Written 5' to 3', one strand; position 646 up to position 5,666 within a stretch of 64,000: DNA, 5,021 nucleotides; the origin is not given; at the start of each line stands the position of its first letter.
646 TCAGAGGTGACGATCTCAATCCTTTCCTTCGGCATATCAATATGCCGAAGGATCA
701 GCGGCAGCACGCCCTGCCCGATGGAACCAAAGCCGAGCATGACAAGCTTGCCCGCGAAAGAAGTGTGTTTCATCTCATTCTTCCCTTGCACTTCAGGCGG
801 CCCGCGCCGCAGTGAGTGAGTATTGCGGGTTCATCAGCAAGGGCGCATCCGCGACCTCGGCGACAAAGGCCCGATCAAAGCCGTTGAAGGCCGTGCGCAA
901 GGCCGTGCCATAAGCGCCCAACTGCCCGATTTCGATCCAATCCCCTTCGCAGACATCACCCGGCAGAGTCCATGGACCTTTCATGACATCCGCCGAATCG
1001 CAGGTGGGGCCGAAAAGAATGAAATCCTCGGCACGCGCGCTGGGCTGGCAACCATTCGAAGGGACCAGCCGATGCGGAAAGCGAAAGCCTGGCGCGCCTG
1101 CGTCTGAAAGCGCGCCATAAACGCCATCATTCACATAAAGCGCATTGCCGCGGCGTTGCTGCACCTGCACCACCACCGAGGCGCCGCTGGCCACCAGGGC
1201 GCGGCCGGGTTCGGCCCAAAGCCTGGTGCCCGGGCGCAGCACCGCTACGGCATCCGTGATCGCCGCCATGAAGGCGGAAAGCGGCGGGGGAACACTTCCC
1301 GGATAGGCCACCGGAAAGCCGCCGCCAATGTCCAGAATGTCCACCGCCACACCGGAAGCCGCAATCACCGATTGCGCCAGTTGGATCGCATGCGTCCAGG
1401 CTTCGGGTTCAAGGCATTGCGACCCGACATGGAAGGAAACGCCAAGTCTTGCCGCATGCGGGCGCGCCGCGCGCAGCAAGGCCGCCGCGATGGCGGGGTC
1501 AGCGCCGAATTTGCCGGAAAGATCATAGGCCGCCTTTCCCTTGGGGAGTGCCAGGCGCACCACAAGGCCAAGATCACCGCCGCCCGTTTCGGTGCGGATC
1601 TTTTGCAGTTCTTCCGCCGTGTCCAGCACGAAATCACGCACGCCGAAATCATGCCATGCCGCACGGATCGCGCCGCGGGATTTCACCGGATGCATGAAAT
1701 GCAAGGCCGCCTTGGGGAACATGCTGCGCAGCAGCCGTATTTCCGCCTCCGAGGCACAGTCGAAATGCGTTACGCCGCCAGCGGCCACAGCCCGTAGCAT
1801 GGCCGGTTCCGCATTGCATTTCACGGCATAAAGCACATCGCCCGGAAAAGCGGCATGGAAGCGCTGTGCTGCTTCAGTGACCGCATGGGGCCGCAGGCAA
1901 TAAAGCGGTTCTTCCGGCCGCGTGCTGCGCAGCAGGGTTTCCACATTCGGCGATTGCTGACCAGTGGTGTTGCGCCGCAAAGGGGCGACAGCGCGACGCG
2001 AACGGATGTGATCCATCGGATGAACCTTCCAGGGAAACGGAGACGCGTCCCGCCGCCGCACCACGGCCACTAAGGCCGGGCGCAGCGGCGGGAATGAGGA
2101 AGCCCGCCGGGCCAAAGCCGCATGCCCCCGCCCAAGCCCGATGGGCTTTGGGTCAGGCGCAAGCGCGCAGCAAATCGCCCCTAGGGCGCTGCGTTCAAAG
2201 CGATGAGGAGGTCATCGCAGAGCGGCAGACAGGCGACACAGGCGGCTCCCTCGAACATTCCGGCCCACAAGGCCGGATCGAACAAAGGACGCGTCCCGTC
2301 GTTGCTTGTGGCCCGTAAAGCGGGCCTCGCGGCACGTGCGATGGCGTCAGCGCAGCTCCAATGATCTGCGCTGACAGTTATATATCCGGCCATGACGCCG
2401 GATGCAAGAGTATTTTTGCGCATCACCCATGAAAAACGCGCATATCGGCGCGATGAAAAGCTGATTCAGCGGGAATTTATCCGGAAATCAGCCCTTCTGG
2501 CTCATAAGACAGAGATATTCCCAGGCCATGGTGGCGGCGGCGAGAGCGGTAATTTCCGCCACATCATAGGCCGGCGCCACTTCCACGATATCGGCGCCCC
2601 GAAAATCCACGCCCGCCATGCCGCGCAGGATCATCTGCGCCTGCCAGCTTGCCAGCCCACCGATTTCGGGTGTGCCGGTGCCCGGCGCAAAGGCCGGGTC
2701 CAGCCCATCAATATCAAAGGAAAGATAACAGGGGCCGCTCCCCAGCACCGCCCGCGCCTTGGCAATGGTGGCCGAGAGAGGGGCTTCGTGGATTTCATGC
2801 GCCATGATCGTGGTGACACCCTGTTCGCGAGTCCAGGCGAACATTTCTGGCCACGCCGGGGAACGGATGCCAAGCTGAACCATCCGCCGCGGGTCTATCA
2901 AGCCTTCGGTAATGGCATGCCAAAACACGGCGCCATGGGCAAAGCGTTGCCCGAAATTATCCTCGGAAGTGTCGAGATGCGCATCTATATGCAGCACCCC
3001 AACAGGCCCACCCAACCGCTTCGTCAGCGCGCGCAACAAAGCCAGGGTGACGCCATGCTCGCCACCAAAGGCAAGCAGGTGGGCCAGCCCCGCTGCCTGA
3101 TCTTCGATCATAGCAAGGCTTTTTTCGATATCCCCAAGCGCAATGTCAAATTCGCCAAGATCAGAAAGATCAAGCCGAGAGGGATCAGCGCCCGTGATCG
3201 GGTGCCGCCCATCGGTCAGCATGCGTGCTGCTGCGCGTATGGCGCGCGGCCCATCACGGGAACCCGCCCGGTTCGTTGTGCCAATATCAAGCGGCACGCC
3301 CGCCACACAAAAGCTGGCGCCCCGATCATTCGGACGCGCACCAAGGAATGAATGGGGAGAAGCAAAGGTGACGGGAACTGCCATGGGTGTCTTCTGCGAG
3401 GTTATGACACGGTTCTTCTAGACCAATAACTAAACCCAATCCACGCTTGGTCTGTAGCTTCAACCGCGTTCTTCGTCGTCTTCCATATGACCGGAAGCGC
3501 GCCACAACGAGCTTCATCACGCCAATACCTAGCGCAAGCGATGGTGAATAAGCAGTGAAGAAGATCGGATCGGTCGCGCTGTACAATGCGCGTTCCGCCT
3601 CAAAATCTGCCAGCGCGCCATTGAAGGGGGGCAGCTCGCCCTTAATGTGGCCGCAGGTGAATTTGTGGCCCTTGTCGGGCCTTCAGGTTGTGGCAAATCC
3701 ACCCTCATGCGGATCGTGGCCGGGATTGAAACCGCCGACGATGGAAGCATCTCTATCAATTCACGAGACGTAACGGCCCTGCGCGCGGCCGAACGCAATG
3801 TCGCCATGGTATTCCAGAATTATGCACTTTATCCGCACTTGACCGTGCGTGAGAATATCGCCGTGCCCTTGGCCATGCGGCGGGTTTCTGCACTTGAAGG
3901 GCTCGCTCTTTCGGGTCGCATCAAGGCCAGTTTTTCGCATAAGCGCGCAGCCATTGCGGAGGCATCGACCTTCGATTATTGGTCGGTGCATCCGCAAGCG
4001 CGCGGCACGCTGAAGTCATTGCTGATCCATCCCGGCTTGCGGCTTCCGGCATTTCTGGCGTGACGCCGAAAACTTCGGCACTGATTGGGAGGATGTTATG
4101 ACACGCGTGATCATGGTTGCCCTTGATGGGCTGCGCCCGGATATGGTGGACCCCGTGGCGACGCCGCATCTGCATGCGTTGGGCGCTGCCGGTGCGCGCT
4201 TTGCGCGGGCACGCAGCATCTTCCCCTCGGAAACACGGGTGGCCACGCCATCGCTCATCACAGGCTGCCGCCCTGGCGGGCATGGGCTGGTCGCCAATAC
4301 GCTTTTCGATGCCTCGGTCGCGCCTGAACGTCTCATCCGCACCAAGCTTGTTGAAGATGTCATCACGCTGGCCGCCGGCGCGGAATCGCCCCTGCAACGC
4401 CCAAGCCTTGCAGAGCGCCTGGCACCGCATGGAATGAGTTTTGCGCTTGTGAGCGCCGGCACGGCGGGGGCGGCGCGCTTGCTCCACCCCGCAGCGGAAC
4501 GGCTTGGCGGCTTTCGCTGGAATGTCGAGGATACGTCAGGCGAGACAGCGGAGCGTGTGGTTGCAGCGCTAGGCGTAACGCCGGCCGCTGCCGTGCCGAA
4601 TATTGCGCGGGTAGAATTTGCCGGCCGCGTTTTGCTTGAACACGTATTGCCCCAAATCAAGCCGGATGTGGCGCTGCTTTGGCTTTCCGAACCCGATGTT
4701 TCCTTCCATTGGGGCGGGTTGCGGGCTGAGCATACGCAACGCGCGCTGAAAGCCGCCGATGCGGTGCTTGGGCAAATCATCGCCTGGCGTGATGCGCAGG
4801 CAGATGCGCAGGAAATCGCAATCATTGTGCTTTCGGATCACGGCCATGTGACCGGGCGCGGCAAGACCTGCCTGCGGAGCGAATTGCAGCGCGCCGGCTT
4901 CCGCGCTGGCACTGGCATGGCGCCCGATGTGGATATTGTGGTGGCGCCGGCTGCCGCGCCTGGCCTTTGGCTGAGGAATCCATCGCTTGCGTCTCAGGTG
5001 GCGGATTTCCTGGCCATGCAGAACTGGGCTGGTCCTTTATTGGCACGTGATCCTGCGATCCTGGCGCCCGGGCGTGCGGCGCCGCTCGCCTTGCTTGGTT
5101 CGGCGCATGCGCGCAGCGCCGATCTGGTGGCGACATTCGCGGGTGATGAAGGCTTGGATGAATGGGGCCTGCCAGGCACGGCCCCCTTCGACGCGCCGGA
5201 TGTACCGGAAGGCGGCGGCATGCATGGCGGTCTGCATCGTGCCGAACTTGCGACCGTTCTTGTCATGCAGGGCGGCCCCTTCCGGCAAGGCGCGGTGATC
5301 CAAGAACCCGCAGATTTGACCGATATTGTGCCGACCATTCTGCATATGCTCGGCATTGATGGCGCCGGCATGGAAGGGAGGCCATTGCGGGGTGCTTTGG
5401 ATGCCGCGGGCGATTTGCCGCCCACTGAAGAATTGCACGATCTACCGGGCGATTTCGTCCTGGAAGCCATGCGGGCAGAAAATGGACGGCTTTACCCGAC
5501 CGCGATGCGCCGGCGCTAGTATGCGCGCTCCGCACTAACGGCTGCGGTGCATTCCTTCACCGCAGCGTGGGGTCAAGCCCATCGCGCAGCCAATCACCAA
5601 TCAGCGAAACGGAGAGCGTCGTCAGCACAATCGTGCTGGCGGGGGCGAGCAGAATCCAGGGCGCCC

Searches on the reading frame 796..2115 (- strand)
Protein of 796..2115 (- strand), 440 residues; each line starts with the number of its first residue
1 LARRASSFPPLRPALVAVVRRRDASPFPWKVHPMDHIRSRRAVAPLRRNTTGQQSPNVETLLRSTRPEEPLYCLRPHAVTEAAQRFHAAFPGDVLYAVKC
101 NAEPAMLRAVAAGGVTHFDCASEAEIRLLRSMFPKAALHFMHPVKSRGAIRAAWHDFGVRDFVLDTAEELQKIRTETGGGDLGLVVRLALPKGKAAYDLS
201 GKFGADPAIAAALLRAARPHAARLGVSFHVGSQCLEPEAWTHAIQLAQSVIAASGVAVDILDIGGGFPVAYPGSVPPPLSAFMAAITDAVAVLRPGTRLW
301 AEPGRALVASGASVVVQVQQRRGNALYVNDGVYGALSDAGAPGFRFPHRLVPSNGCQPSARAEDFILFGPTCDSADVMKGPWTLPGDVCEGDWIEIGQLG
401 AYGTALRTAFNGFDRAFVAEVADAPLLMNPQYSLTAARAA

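Call 48: search_protein_families(library=pfam, proteins=[window:796-2115:-], max_evalue=0.0001)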
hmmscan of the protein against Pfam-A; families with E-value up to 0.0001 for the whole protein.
window:796-2115:- (440 aa): 2 families
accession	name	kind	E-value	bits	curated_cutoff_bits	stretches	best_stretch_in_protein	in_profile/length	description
PF02784.22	Orn_Arg_deC_N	-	1.1e-41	143.3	23.4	1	79-309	4-247/247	Pyridoxal-dependent decarboxylase, pyridoxal binding domain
PF00278.28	Orn_DAP_Arg_deC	-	1.6e-09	38.4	23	1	315-399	14-94/95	Pyridoxal-dependent decarboxylase, C-terminal sheet domain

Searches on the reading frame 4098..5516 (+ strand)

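Call 48: search_protein_families(library=pfam, proteins=[window:4098-5516:+], max_evalue=0.0001)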
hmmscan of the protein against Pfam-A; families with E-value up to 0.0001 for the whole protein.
window:4098-5516:+ (473 aa): 1 family
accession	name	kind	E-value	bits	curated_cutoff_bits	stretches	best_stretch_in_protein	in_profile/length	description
PF01663.27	Phosphodiest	-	3e-26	93.3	23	1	4-256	1-229/342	Type I phosphodiesterase / nucleotide pyrophosphatase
